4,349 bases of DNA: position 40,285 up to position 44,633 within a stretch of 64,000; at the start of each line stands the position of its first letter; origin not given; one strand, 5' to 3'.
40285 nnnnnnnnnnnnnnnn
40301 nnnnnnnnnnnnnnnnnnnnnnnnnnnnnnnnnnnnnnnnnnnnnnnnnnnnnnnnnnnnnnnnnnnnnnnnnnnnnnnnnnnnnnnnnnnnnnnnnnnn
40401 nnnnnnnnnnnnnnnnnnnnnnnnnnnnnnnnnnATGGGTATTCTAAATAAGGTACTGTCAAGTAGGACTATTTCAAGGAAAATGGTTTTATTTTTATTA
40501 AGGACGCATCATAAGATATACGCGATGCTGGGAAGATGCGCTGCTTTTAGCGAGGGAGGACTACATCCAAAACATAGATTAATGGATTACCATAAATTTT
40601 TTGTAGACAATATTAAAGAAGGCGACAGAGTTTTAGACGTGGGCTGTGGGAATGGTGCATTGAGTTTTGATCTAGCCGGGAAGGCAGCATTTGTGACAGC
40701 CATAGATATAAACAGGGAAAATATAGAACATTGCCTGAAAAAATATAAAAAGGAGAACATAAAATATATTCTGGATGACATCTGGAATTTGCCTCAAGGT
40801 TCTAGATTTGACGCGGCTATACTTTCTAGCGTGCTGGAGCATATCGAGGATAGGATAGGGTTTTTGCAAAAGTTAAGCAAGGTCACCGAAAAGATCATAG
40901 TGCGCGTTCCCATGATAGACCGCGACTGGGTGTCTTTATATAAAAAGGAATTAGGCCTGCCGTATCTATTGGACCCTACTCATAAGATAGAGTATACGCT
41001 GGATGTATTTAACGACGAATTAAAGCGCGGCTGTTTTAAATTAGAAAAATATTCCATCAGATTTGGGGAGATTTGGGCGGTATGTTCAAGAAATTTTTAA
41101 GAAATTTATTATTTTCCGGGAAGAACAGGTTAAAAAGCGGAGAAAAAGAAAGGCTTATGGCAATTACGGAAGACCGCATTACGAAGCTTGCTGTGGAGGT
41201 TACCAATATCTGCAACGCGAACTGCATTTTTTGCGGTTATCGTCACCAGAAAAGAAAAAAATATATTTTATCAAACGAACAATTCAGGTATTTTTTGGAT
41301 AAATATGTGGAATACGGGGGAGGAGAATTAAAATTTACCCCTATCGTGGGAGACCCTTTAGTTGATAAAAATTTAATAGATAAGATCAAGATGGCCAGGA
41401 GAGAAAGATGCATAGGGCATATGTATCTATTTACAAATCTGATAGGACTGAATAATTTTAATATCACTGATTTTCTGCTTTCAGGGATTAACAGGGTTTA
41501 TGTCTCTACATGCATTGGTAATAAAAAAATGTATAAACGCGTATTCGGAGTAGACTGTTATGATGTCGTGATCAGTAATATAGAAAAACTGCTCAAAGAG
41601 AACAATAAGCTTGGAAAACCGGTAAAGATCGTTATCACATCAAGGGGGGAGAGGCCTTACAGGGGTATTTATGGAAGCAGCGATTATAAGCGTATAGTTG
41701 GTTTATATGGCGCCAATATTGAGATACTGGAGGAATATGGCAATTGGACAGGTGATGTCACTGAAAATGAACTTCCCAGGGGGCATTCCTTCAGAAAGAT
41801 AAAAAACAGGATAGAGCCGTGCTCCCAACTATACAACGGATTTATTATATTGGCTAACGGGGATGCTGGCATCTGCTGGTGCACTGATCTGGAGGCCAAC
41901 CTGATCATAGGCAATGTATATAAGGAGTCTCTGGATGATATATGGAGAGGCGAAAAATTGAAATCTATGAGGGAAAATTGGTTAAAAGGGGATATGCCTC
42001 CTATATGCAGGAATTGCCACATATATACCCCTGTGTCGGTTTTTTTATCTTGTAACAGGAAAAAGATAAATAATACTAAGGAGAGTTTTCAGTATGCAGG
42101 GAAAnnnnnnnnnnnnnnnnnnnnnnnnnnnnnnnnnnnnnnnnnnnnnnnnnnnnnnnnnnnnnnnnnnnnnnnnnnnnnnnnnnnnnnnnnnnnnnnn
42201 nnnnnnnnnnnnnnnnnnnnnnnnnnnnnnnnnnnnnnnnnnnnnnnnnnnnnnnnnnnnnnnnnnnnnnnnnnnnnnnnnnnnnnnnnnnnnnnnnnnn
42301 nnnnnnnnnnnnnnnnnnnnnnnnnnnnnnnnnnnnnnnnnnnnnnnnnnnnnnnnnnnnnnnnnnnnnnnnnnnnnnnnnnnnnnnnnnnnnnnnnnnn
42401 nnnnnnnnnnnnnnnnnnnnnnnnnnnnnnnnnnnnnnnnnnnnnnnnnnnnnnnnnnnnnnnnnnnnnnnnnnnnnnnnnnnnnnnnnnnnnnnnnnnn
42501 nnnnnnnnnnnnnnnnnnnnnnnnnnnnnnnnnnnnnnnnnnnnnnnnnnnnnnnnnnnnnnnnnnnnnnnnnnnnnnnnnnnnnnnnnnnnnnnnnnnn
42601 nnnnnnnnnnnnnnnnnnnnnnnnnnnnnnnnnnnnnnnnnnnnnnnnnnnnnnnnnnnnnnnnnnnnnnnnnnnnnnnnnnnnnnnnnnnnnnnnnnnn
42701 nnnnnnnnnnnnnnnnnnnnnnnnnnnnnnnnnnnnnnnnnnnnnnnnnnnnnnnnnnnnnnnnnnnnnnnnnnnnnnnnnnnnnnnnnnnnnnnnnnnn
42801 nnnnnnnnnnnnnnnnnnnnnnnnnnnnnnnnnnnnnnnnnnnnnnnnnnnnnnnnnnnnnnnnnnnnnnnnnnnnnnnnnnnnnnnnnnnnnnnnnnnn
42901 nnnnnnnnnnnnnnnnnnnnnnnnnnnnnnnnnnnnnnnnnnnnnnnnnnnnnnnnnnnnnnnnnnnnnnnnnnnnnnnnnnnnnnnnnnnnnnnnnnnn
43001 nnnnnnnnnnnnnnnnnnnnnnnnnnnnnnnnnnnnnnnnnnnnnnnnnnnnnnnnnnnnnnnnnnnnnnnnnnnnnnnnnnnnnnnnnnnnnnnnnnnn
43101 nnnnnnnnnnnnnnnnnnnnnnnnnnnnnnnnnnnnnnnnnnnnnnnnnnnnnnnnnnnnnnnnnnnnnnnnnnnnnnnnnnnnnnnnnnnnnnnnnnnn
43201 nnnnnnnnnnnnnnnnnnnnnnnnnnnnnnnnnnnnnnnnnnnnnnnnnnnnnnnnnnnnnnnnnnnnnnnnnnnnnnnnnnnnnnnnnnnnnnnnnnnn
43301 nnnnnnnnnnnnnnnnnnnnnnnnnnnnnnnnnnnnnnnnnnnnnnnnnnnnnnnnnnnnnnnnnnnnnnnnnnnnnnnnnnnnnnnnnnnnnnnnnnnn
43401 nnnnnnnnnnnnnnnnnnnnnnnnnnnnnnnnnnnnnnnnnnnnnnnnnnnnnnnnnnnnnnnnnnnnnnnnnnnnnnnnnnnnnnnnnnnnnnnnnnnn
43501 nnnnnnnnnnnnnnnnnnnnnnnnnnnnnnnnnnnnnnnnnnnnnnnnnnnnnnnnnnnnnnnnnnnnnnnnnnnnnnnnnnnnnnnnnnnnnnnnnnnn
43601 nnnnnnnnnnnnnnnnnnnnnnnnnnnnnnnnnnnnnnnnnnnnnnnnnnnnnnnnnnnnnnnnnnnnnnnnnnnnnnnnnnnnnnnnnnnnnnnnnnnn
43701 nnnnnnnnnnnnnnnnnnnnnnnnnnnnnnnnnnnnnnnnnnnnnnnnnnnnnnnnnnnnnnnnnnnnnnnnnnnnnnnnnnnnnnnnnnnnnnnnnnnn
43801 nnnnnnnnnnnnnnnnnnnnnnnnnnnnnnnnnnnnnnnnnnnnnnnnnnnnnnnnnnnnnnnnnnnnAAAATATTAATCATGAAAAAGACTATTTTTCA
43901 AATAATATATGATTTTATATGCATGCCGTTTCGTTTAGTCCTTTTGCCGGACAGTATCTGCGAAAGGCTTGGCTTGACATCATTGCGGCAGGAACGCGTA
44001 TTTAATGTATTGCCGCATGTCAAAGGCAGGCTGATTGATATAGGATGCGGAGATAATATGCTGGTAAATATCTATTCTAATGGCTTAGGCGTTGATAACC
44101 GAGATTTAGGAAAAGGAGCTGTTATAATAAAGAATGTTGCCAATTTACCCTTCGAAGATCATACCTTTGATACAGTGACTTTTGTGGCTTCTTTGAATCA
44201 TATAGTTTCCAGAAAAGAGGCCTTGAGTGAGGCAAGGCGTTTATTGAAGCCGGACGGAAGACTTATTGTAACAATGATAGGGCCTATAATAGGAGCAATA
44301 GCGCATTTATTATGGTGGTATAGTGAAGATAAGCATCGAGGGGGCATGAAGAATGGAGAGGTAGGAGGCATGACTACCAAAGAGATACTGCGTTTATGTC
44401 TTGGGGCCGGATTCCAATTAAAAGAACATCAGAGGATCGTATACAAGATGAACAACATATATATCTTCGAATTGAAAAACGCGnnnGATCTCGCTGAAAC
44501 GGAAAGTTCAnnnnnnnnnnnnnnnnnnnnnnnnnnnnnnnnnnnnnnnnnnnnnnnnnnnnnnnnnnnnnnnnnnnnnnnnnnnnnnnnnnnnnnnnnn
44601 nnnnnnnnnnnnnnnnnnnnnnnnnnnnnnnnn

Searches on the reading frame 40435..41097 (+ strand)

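Call 15: search_protein_families(library=ncbifam, proteins=[window:40435-41097:+], max_evalue=0.00001)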
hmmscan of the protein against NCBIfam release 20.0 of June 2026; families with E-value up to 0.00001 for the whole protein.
window:40435-41097:+ (221 aa): 26 families (the best 25 are shown)
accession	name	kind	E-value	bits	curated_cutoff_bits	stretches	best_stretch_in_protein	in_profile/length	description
TIGR01983.1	UbiG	equivalog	1e-16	60.9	102.95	1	62-170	49-163/228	bifunctional 2-polyprenyl-6-hydroxyphenol methylase/3-demethylubiquinol 3-O-methyltransferase UbiG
NF043040.1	corrin_prot_MT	hypoth_equivalog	1.7e-12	47.3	180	1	49-134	27-120/216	corrinoid protein-associated methyltransferase CpaM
TIGR02081.1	metW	equivalog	5.1e-11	42.5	189.5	1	56-159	7-110/194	methionine biosynthesis protein MetW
TIGR02021.1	BchM-ChlM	equivalog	7.6e-11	41.8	158.9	1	59-155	51-151/218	magnesium protoporphyrin IX methyltransferase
TIGR02072.1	BioC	equivalog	2.6e-09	37.2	184.95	1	62-152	34-125/244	malonyl-ACP O-methyltransferase BioC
TIGR04345.1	ovoA_Cterm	equivalog_domain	2.9e-09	36.8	170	1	58-145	38-122/242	putative 4-mercaptohistidine N1-methyltransferase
NF011529.0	PRK14968.1-3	equivalog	9.4e-09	35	162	1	57-115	27-90/198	putative methyltransferase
NF045825.1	FAmtase_mtf2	equivalog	9.5e-08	31.6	400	1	51-130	47-129/248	fatty-acid O-methyltransferase Mtf2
NF000499.2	Erm23S_rRNA_broad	equivalog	1.2e-07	31.3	212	1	59-132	20-93/244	23S ribosomal RNA methyltransferase Erm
NF001786.0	PRK00517.2-4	equivalog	1.5e-07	30.8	327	1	56-118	137-197/277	50S ribosomal protein L11 methyltransferase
NF045667.1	MTase_DVU1556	equivalog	6e-07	29.1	155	1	41-150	6-110/213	DVU_1556 family methyltransferase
TIGR01934.1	MenG_MenH_UbiE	subfamily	7.1e-07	28.8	158.35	1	57-148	32-130/223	ubiquinone/menaquinone biosynthesis methyltransferase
NF008992.0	PRK12335.1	equivalog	9.7e-07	28.2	303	1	58-135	119-197/289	SAM-dependent methyltransferase TehB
TIGR00755.1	ksgA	equivalog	1.3e-06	28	171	1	59-123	26-91/256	16S rRNA (adenine(1518)-N(6)/adenine(1519)-N(6))-dimethyltransferase RsmA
TIGR04290.1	meth_Rta_06860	hypoth_equivalog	2.7e-06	27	300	1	45-147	25-138/226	TIGR04290 family methyltransferase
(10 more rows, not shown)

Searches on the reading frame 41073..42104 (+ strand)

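Call 15: search_protein_families(library=ncbifam, proteins=[window:41073-42104:+], max_evalue=0.00001)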
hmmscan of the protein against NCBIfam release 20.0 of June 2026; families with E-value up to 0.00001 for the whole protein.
window:41073-42104:+ (344 aa): 11 families
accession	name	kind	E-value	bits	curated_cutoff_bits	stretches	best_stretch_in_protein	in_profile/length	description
TIGR04317.1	W_rSAM_matur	equivalog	1.8e-15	56.9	380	1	36-182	3-145/349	tungsten cofactor oxidoreductase radical SAM maturase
TIGR04321.1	spiroSPASM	subfamily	1.7e-14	53.4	250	1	248-316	438-503/510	spiro-SPASM protein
TIGR02668.1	moaA_archaeal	equivalog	2.3e-14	53.1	325.25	1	36-186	9-153/303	GTP 3',8-cyclase MoaA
NF001199.0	PRK00164.2-1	equivalog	5.9e-13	48.6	231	1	35-186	10-155/308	GTP 3',8-cyclase MoaA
TIGR04311.1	rSAM_Geo_metal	subfamily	3.3e-12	46.2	400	0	38-157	4-123/423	radical SAM/SPASM family putative metalloenzyme maturase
TIGR02666.1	moaA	equivalog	7.6e-10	38.3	284.05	1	35-178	8-155/336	GTP 3',8-cyclase MoaA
NF038332.1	rSAM_rare_HxsC4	exception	3.8e-09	36.2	500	1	32-173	9-150/335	radical SAM protein HxsC4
TIGR04133.1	rSAM_w_lipo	hypoth_equivalog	4.5e-09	35.7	425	0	264-318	273-324/350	TIGR04133 family radical SAM/SPASM protein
NF033640.1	N_Twi_rSAM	subfamily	1.1e-07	31.3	170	1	250-316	5-70/398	twitch domain-containing radical SAM protein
TIGR04466.1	rSAM_BlsE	equivalog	2.5e-07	30.5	400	1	39-146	5-106/327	cytosylglucuronate decarboxylase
TIGR03978.1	rSAM_paired_1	equivalog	4.1e-07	29.1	370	0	36-174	81-228/466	His-Xaa-Ser system radical SAM maturase HxsB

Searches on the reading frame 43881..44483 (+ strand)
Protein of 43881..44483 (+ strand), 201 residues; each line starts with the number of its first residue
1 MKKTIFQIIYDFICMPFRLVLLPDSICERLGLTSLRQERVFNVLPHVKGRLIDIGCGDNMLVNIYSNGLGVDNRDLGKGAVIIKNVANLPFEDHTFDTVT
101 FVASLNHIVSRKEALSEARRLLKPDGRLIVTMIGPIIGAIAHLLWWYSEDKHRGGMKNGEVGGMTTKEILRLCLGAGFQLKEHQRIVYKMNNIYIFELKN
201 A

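Call 15: search_protein_families(library=ncbifam, proteins=[window:43881-44483:+], max_evalue=0.00001)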
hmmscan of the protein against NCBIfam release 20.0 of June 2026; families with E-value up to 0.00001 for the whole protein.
window:43881-44483:+ (201 aa): 12 families
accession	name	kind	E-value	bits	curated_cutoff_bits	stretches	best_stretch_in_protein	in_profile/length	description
NF045667.1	MTase_DVU1556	equivalog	8.1e-10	38.5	155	1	46-131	21-120/213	DVU_1556 family methyltransferase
TIGR01934.1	MenG_MenH_UbiE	subfamily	9.9e-09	34.8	158.35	1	82-131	93-142/223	ubiquinone/menaquinone biosynthesis methyltransferase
NF001240.0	PRK00216.1-1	equivalog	1.2e-08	34.3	378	1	77-147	115-186/251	bifunctional demethylmenaquinone methyltransferase/2-methoxy-6-polyprenyl-1,4-benzoquinol methylase UbiE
NF047649.1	MTase_UXPK_star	exception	1.4e-08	34.1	460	1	48-131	102-182/283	methyltransferase/UXPK-star double selenoprotein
NF001244.0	PRK00216.1-5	equivalog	6.4e-08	32.2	216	1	82-130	105-153/236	bifunctional demethylmenaquinone methyltransferase/2-methoxy-6-polyprenyl-1,4-benzoquinol methylase UbiE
NF001241.0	PRK00216.1-2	equivalog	1.8e-07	31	327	1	82-132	99-149/231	demethylmenaquinone methyltransferase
NF041537.1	ArsM_AhpD_UU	exception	2.5e-07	29.8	510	1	49-131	102-181/345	arsenite methyltransferase/AhpD domain selenoprotein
NF052510.1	methyltran_MpqE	exception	3.4e-07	29.9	335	1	80-148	101-170/234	methyl-plastoquinone biosynthesis methyltransferase MpqE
NF041536.1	ArsM_DUF2284_UU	exception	3.9e-07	28.8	575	1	76-131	126-181/459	arsenite methyltransferase/DUF2284 domain selenoprotein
NF001242.0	PRK00216.1-3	equivalog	1.4e-06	27.9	351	1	83-130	128-175/258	bifunctional demethylmenaquinone methyltransferase/2-methoxy-6-polyprenyl-1,4-benzoquinol methylase UbiE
NF001243.0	PRK00216.1-4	equivalog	2.4e-06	27.1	235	1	49-130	73-151/237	demethylmenaquinone methyltransferase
NF040539.1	AST_met_ArsM_2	exception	6.6e-06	26.2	240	0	52-131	85-164/262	putative arsinothricin biosynthesis methyltransferase ArsM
